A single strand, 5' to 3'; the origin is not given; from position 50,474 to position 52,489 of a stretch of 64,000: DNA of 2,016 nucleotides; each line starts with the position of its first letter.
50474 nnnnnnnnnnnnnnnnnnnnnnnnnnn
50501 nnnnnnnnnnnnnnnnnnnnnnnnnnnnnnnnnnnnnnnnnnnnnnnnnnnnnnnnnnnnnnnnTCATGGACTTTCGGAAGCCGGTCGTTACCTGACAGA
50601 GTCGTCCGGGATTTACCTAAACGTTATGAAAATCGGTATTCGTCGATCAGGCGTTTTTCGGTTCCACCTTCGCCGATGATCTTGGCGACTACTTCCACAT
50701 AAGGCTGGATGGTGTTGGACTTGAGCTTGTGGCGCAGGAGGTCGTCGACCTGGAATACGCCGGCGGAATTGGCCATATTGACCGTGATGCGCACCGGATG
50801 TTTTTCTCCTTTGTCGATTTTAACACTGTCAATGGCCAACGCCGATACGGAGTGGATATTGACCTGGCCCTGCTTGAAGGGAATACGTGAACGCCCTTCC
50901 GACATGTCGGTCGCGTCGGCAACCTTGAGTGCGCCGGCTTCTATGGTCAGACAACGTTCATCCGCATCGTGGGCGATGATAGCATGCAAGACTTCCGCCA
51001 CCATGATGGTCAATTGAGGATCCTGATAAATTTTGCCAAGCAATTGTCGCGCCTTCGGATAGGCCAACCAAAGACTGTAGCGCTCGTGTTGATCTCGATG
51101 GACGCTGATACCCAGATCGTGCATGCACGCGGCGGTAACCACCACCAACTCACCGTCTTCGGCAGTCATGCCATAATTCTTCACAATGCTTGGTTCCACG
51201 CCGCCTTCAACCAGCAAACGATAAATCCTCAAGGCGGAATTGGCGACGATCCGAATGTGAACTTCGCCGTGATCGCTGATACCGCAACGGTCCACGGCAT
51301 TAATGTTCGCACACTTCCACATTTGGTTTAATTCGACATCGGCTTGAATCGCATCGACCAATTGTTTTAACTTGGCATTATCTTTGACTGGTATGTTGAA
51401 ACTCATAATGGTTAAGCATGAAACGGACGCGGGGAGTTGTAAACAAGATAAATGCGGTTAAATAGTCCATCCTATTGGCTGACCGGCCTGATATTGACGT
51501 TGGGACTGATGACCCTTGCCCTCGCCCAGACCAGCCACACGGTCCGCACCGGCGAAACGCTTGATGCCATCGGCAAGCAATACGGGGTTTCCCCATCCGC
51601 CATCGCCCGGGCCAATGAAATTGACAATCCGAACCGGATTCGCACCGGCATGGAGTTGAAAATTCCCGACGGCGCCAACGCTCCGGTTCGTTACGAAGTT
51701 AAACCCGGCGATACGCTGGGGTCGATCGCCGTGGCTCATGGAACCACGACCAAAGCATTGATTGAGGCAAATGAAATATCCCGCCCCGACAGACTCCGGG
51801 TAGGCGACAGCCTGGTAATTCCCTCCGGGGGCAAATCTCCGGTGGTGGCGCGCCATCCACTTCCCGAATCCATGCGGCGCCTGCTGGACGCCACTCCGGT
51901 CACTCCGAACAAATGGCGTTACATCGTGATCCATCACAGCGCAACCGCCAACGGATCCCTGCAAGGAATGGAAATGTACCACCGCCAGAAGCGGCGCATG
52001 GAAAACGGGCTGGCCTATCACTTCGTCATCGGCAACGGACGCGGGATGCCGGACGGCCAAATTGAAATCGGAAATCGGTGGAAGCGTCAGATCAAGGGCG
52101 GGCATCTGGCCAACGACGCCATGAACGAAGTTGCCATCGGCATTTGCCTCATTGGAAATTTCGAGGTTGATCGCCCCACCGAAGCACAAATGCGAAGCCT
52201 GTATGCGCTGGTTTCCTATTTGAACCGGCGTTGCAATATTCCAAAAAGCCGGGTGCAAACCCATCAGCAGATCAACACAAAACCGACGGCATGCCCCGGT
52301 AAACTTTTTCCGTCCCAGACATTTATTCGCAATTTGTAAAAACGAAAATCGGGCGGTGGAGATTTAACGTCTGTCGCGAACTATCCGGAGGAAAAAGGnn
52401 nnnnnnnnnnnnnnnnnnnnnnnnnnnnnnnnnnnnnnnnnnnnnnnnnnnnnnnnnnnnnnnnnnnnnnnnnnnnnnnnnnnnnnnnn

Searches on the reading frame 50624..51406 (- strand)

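Call 5: search_protein_families(library=pfam, proteins=[window:50624-51406:-], max_evalue=0.01)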
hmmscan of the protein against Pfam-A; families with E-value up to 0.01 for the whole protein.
window:50624-51406:- (260 aa): 1 family
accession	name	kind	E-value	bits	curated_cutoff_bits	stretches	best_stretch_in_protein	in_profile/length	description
PF01966.28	HD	-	8.4e-05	23.3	22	1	84-168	22-115/116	HD domain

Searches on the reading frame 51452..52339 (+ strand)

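Call 5: search_protein_families(library=pfam, proteins=[window:51452-52339:+], max_evalue=0.01)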
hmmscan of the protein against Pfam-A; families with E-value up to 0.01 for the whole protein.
window:51452-52339:+ (295 aa): 6 families
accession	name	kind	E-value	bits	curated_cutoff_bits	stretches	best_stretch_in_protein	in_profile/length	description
PF01476.26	LysM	-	2.4e-31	107.8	20.9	2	81-124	1-43/43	LysM domain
PF01510.30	Amidase_2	-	2e-20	73.9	26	1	153-284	3-131/131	N-acetylmuramoyl-L-alanine amidase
PF23473.1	LysM3_LYK4_5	-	5.7e-08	33.2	29.3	0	81-111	5-35/48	LYK4/5 LysM3 domain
PF23472.1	LysM2_CERK1_LYK3_4_5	-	1.6e-05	25.2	27.4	0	79-124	6-54/56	LYK3/4/5 LysM2 domain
PF23446.1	LysM1_NFP_LYK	-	0.00012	23.3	36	0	36-72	17-54/60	NFP/LYK LysM1 domain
PF23577.1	LysM_RLK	-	0.0017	18.8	27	0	81-104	3-25/44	LysM domain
